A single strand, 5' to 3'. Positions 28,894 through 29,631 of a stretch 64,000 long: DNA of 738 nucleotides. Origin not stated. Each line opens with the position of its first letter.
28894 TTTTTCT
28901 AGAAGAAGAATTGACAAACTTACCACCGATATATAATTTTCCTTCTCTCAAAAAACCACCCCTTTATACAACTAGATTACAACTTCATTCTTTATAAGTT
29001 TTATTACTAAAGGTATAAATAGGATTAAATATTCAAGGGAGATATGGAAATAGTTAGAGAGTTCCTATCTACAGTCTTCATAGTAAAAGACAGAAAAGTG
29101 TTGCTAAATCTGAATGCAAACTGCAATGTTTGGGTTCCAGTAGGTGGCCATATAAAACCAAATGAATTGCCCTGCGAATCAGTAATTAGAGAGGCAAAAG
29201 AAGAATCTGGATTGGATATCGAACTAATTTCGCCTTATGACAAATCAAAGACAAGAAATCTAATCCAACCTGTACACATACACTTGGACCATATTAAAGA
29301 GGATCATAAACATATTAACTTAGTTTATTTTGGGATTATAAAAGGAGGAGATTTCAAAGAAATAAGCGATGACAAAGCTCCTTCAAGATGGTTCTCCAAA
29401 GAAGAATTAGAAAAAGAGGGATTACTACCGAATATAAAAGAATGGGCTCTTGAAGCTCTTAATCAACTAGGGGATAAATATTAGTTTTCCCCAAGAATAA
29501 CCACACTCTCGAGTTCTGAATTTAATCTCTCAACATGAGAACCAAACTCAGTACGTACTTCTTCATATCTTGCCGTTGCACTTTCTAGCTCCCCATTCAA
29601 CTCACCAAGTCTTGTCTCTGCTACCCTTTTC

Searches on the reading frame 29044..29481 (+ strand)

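Call 44: search_protein_families(library=pfam, proteins=[window:29044-29481:+], max_evalue=0.00001)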
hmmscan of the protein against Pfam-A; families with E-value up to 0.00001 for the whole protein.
window:29044-29481:+ (146 aa): 1 family
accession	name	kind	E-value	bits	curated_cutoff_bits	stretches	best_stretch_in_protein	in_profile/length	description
PF00293.34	NUDIX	-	9.2e-11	42.3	21.1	1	19-129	17-125/134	NUDIX domain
